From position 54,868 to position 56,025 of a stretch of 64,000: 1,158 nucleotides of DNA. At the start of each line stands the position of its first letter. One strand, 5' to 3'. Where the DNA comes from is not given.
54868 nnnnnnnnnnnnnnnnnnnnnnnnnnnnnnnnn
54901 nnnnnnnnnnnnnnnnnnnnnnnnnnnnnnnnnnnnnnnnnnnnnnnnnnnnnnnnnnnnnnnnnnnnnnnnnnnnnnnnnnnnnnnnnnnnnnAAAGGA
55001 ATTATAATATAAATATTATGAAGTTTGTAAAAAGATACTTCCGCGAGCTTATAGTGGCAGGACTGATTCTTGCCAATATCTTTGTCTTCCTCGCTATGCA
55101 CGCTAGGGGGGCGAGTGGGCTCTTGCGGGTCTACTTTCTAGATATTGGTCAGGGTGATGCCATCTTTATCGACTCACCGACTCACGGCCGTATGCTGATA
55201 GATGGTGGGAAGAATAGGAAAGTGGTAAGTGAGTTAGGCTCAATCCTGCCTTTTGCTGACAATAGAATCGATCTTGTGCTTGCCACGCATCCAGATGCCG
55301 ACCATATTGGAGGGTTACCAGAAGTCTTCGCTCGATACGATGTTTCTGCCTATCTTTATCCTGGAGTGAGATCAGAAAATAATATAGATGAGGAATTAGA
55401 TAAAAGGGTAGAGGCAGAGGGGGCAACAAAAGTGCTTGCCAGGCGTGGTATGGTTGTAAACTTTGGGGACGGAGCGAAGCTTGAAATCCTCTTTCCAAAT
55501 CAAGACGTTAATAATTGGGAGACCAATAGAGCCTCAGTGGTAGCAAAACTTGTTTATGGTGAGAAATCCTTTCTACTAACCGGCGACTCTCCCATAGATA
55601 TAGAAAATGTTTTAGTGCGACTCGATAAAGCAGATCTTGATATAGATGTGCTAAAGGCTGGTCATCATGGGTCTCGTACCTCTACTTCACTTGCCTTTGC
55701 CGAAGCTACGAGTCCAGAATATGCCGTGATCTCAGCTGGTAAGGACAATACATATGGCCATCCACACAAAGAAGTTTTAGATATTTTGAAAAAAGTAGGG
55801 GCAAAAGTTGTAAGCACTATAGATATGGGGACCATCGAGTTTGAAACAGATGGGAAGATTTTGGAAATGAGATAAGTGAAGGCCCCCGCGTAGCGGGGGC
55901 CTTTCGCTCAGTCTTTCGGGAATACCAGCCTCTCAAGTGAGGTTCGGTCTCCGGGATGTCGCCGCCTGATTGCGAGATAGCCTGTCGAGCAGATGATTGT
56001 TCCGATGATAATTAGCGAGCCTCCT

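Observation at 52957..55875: ComEC split into channel and MBL-nuclease genes with sodA inserted antisense between them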

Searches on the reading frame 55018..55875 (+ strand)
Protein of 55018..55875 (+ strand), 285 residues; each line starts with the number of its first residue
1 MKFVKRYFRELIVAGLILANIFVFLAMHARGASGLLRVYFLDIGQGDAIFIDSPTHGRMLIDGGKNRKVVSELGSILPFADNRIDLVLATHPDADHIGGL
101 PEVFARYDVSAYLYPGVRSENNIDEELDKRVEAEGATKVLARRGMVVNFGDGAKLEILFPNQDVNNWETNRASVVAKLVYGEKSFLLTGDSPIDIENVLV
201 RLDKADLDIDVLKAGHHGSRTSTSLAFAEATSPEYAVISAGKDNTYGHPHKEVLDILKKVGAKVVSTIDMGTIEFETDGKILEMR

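Call 3: search_protein_families(library=pfam, proteins=[window:55018-55875:+], max_evalue=0.01)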
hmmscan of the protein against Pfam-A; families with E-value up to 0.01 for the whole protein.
window:55018-55875:+ (285 aa): 4 families
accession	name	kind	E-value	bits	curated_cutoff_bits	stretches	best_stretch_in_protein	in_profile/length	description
PF00753.33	Lactamase_B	-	3e-13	50.6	22.7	1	43-241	3-195/196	Metallo-beta-lactamase superfamily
PF12706.13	Lactamase_B_2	-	0.0002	21.4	27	1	81-207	26-159/200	Beta-lactamase superfamily domain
PF25281.1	MBL_MAP1B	-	0.00031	20.3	37.6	1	38-106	23-87/279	MAP1B MBL-like domain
PF16661.11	Lactamase_B_6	-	0.009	15.8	27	0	58-106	8-58/193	Metallo-beta-lactamase superfamily domain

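Call 4: search_protein_families(library=ncbifam, proteins=[window:55018-55875:+], max_evalue=0.01)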
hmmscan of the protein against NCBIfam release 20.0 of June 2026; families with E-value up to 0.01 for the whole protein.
window:55018-55875:+ (285 aa): 8 families
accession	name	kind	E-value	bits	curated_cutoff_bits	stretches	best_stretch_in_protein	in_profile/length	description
TIGR00361.1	ComEC_Rec2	equivalog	2.2e-41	141.7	190.05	1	4-269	411-661/663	DNA internalization-related competence protein ComEC/Rec2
NF008580.0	PRK11539.1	equivalog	3.5e-24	85.2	969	1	17-275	484-726/758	ComEC family protein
NF049846.1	blaAHM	exception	1.7e-20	73.1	590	1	39-283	66-301/304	AHM family subclass B3-like metallo-beta-lactamase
NF041809.1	Avs1a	equivalog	8e-16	57.8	420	2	168-255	250-339/387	AVAST type 1 anti-phage system MBL fold metallo-hydrolase Avs1a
NF058524.1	6A-MBL_enzyme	equivalog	2.4e-10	40.1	220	1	42-112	13-85/346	anti-phage 6A-MBL system MBL-fold protein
TIGR03413.1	GSH_gloB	equivalog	0.00078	18.9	200.8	1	57-147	21-102/248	hydroxyacylglutathione hydrolase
NF045584.1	cas14_MBL_CASP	equivalog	0.0013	17.1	800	1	46-106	14-73/612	type VII CRISPR-associated protein Cas14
NF047893.1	blaSAM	exception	0.0041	16.5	550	1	40-155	58-175/295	SAM family subclass B3 metallo-beta-lactamase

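Call 5: find_homologous_proteins(query=window:55018-55875:+)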
Query window:55018-55875:+ (285 aa): 7961 proteins with E <= 0.001 among 8000 candidates; the best 120 are listed.
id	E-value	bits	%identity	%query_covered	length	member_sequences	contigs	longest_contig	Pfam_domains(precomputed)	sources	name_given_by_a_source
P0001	3.0e-183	625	100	100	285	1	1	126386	PF00753.34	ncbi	-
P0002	2.2e-139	482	76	100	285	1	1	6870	PF00753.34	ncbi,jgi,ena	-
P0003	5.3e-137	474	73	100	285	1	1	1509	PF00753.34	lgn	-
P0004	9.3e-137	473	72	100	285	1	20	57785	PF00753.34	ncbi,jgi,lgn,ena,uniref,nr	ncbi:MAG: hypothetical protein A3C70_03420 [Candidatus Zambryskibacteria bacterium RIFCSPHIGHO2_02_F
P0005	1.2e-135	469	72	100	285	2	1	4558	PF00753.34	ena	-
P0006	4.9e-135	467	73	100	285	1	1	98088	PF00753.34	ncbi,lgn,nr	ncbi:MAG: ComEC/Rec2 family competence protein [bacterium]|nr:ComEC/Rec2 family competence protein [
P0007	4.4e-134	464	73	99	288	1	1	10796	PF00753.34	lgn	-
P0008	4.6e-134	464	72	100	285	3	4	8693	PF00753.34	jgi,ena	-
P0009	5.6e-134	464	72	100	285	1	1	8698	PF00753.34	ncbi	-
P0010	7.1e-134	464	77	96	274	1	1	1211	PF00753.34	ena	-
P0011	4.2e-133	461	71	100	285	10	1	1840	PF00753.34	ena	-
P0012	4.6e-133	461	71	100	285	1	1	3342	PF00753.34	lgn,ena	-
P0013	9.2e-133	460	72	100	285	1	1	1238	PF00753.34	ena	-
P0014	1.3e-132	459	72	100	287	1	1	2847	PF00753.34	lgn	-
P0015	1.5e-132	459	72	100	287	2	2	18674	PF00753.34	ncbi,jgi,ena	-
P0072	1.6e-127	443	68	100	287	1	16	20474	PF00753.34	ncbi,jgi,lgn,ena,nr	ncbi:MAG: Competence protein ComEC [Microgenomates group bacterium GW2011_GWC1_39_7]|nr:MAG: Compete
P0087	2.3e-126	439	69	100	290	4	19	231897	PF12706.14,PF00753.34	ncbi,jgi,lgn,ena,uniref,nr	ncbi:MAG: Beta-lactamase domain protein [Parcubacteria group bacterium GW2011_GWA1_47_10]|uniref:Met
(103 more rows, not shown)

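Call 7: find_encoding_contigs(protein=P0001, flank=6000, max_places=3)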
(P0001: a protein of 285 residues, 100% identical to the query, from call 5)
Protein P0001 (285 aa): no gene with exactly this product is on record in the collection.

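Call 8: find_related_loci(query=window:55018-55875:+, collection=genome_contigs, flank=8000)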
Query window:55018-55875:+ (285 aa) in genome_contigs; peptide patterns used: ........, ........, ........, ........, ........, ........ (x = any residue, [..] = any of these).
88 stretches matched a pattern; 17 encode a relative of the query (tblastn E <= 1e-3); 17 distinct loci.
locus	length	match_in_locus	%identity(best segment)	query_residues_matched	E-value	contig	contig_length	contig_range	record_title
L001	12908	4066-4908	67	4-285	2e-130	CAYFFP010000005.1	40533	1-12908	MAG TPA_asm: uncultured Candidatus Saccharibacteria bacterium isolate ERP013524_co1_51 genome assembly, contig: NODE_158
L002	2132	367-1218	64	1-285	6e-136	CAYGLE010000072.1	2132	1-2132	MAG TPA_asm: uncultured Candidatus Saccharibacteria bacterium isolate ERP113451_co3_98 genome assembly, contig: NODE_764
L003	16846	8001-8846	64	3-285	5e-124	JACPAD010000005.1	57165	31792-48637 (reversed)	MAG: Candidatus Zambryskibacteria bacterium isolate NC_groundwater_222_Ag_S-0.1um_46_12 S4_GD2017_2_S1_scaffold_672, who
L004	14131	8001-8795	51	16-280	2e-85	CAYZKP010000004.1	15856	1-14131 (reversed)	MAG TPA_asm: uncultured Candidatus Saccharibacteria bacterium isolate SRP269290_co1_947 genome assembly, contig: NODE_49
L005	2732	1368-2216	45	11-285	1e-80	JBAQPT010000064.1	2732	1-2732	MAG: Minisyncoccia bacterium isolate MFD03286_ilm_asm_bin13 k127_78102, whole genome shotgun sequence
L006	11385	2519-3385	46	3-285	5e-79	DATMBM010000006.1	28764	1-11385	MAG TPA_asm: Candidatus Paceibacterota bacterium isolate SMAG_U13353 k141_406974, whole genome shotgun sequence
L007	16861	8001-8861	44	1-282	1e-72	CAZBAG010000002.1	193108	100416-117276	MAG TPA_asm: uncultured Candidatus Saccharibacteria bacterium isolate SRP219642_co5_575 genome assembly, contig: NODE_53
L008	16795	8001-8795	38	16-280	6e-51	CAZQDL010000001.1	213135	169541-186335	MAG TPA_asm: uncultured Candidatus Saccharibacteria bacterium isolate SRP118108_co5_237 genome assembly, contig: NODE_14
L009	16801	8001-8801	37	21-284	2e-47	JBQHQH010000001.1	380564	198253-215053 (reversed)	Tissierellaceae bacterium HCP3S3_D8 contig00001, whole genome shotgun sequence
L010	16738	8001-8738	39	36-284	7e-45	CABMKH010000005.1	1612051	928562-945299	Varibaculum timonense isolate MGYG-HGUT-02421 genome assembly, contig: GUT_GENOME142688_5, whole genome shotgun sequence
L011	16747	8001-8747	38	35-285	1e-44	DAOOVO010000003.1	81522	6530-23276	MAG TPA_asm: Pseudobacteroides sp. isolate AMR_MDS_2439 NODE_158_length_81522_cov_28.085519, whole genome shotgun sequen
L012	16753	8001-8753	39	33-285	9e-44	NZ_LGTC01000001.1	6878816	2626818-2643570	Pseudobacteroides cellulosolvens ATCC 35603 = DSM 2933 ctg1, whole genome shotgun sequence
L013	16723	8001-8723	37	36-278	3e-37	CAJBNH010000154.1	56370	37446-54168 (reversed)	MAG: uncultured Myxococcales bacterium isolate Loc090721-8m_bin-517 genome assembly, contig: bin-517:154/201, whole geno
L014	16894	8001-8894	33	30-278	3e-34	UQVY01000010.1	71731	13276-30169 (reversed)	uncultured Clostridiales bacterium isolate UMGS692 genome assembly, contig: NODE_27_length_71731_cov_9.814010, whole gen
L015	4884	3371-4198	32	32-273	3e-34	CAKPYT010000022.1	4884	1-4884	MAG: uncultured Clostridia bacterium isolate REFINED_METABAT215_TOP10_CONTIGS_1500_ASSEMBLY_K127_MEGAHIT__Hadza_MoBio_ha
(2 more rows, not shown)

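Call 25: search_solved_structures(query=window:55018-55875:+, max_evalue=0.001, show_alignments=2)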
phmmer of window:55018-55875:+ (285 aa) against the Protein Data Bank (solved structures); distinct sequences matched with E-value up to 0.001: 6.
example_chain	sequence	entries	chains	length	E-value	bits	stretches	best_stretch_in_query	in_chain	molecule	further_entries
30bt_A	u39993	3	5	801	1e-33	120.2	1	9-280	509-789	Beta-lactamase-like domain | ComEC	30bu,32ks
9ic4_A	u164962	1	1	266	5.6e-33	117.8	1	36-280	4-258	Competence protein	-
9vc6_A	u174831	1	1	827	8e-19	71.4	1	41-275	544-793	Competence protein ComEC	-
9vc9_A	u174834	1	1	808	2.4e-13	53.4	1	170-254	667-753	Dna internalization-related competence protein rec2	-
9vcb_A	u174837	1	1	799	7e-13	51.9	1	15-256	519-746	DNA internalization-related competence protein ComEC/Rec2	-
9vcf_A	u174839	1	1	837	7.9e-13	51.7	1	15-256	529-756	DNA internalization-related competence protein ComEC/Rec2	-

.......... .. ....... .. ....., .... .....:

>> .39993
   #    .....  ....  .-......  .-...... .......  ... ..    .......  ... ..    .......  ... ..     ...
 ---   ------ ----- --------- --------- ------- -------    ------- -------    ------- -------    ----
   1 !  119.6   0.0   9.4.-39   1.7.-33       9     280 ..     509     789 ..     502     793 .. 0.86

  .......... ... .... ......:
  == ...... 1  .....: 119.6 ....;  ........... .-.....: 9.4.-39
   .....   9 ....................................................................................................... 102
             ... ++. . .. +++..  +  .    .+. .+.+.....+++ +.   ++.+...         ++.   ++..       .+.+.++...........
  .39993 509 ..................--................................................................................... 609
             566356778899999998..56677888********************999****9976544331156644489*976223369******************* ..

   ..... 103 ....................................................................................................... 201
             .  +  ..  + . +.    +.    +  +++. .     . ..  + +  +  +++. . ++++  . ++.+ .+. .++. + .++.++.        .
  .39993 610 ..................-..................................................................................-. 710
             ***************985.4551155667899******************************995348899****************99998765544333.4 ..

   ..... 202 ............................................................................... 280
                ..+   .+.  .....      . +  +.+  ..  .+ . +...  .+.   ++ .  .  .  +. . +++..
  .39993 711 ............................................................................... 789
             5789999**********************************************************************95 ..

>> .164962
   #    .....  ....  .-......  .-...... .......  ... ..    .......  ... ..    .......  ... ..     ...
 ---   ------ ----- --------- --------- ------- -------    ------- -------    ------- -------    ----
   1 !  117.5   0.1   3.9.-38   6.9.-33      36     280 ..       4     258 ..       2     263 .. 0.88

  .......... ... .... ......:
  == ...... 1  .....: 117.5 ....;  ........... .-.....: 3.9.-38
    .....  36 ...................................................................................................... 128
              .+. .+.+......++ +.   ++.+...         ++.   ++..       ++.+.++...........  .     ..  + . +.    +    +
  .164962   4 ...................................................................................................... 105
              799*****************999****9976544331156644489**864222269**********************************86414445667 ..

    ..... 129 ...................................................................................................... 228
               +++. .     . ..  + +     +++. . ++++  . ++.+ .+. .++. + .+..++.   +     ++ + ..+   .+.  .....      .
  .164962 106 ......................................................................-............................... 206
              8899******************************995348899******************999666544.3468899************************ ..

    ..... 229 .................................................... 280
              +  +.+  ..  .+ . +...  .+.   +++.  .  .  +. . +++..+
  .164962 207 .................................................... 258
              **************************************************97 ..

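Call 32: find_encoding_contigs(protein=P0087, flank=5000, max_places=3)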
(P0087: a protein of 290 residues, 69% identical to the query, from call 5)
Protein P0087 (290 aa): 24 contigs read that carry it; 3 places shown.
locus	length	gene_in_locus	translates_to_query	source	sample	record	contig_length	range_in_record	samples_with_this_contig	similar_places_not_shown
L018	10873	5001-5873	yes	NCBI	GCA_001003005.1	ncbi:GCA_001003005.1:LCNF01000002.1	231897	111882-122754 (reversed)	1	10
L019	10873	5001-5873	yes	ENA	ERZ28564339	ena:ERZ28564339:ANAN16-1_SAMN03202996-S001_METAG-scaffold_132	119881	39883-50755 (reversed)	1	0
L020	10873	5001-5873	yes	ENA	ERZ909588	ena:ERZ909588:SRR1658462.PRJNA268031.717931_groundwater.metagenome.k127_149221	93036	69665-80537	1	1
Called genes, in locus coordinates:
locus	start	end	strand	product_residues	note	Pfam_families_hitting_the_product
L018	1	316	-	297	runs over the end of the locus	PF00932:LTD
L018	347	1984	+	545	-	PF01368:DHH, PF02272:DHHA1, PF17768:RecJ_OB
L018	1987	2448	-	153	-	-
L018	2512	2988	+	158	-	PF00075:RNase_H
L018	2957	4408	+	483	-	PF13567:DUF4131, PF03772:Competence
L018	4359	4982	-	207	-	PF02777:Sod_Fe_C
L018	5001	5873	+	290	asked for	PF00753:Lactamase_B, PF12706:Lactamase_B_2 (weak)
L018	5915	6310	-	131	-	-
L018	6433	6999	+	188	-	PF20803:PaaX_M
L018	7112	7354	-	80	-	PF00830:Ribosomal_L28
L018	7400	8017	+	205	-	PF02163:Peptidase_M50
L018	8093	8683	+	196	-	PF00164:Ribosom_S12_S23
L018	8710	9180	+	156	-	PF00177:Ribosomal_S7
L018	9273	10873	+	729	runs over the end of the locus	PF00009:GTP_EFTU, PF03144:GTP_EFTU_D2, PF22042:EF-G_D2, PF14492:EFG_III, PF16658:RF3_C (weak), PF03764:EFG_IV, PF00679:EFG_C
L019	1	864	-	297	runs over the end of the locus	PF00932:LTD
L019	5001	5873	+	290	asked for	PF00753:Lactamase_B, PF12706:Lactamase_B_2 (weak)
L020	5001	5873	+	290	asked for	PF00753:Lactamase_B, PF12706:Lactamase_B_2 (weak)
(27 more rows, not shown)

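Call 33: find_encoding_contigs(protein=P0072, flank=5000, max_places=3)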
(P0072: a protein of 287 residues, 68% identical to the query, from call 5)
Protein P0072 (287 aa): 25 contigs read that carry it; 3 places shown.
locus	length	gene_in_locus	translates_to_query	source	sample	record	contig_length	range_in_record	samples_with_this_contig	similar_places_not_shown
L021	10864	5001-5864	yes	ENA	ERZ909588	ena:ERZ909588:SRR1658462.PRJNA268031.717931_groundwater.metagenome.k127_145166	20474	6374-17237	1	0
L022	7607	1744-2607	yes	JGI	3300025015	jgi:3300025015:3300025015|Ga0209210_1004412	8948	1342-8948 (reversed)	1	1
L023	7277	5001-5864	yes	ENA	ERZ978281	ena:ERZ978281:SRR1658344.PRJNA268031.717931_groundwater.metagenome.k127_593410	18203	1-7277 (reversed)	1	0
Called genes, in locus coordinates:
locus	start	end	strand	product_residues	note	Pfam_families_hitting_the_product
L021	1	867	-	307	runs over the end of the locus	PF00932:LTD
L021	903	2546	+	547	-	PF01368:DHH, PF02272:DHHA1, PF17768:RecJ_OB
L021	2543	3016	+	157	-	PF00075:RNase_H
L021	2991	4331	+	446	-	PF13567:DUF4131, PF03772:Competence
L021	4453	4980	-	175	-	PF02777:Sod_Fe_C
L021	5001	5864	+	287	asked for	PF00753:Lactamase_B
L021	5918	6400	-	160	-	PF01872:RibD_C (faint)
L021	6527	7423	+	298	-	PF01565:FAD_binding_4, PF02873:MurB_C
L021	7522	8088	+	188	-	PF20803:PaaX_M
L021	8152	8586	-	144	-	PF00903:Glyoxalase (faint), PF19581:Glyoxalase_7 (faint)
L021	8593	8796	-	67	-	PF00830:Ribosomal_L28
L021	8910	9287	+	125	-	PF05635:23S_rRNA_IVP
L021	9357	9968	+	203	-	PF02163:Peptidase_M50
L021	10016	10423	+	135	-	PF00164:Ribosom_S12_S23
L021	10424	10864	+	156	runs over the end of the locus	PF00177:Ribosomal_S7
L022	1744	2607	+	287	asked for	PF00753:Lactamase_B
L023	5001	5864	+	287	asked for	PF00753:Lactamase_B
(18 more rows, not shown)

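Call 51: search_protein_representatives(protein=window:55018-55875:+)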
Query: 285 residues. Proteins with E-value up to 0.001 (for the whole library): 55841; up to 1e-10: 37563; up to 1e-30: 5903. The best 150 are listed.
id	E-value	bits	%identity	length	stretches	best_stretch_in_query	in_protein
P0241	3.9e-86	305.3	51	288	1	3-284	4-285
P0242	2.8e-84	299.2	51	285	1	2-280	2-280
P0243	4.2e-79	282.3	50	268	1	19-283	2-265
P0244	1.0e-75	271.1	49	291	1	12-280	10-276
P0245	3.0e-74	266.4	49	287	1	33-285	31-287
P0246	6.4e-74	265.3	51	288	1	10-282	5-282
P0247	2.5e-73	263.3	35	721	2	35-280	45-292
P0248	6.7e-73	261.9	48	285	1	29-284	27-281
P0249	1.6e-72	260.7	50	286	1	12-283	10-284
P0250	2.3e-71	256.9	45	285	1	3-282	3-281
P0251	2.4e-71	256.8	49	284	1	14-279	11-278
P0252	5.0e-69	249.2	47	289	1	15-279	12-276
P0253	1.1e-68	248.1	48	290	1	11-281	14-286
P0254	4.1e-68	246.2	46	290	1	5-282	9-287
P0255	5.5e-68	245.8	45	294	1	12-282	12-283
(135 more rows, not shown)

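Call 57: find_related_loci(query=A2, collection=metagenome_contigs, flank=6000)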
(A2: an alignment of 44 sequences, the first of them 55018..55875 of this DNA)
Query A2 (285 aa) in metagenome_contigs; peptide patterns used: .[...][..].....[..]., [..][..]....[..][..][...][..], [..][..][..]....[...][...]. (x = any residue, [..] = any of these).
600 stretches matched a pattern (row limit reached: there are more); 550 encode a relative of the query (tblastn E <= 1e-3); the best 80 are kept; 80 distinct loci.
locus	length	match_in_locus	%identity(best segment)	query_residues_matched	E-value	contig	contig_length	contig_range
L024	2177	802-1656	65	1-285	1e-131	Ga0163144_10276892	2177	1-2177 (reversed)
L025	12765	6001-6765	50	18-279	1e-80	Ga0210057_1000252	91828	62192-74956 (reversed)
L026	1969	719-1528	48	16-285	2e-81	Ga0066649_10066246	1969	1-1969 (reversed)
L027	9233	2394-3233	46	4-285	1e-75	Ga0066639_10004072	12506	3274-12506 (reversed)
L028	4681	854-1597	50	36-283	9e-75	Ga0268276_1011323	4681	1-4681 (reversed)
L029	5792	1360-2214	43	20-279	2e-71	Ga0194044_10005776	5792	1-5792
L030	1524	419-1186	44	24-280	4e-74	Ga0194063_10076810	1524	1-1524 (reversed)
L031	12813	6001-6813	42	11-280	5e-70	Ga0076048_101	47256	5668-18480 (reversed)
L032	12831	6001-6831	42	3-279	2e-69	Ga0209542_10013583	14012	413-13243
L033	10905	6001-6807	45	16-280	1e-69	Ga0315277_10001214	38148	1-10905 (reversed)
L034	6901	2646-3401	45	34-282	6e-69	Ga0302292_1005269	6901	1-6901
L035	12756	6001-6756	44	30-280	2e-67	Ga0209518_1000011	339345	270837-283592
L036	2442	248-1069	41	5-278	2e-68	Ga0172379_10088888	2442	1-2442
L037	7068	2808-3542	47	36-280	2e-67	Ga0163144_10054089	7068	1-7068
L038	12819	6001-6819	46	8-280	7e-67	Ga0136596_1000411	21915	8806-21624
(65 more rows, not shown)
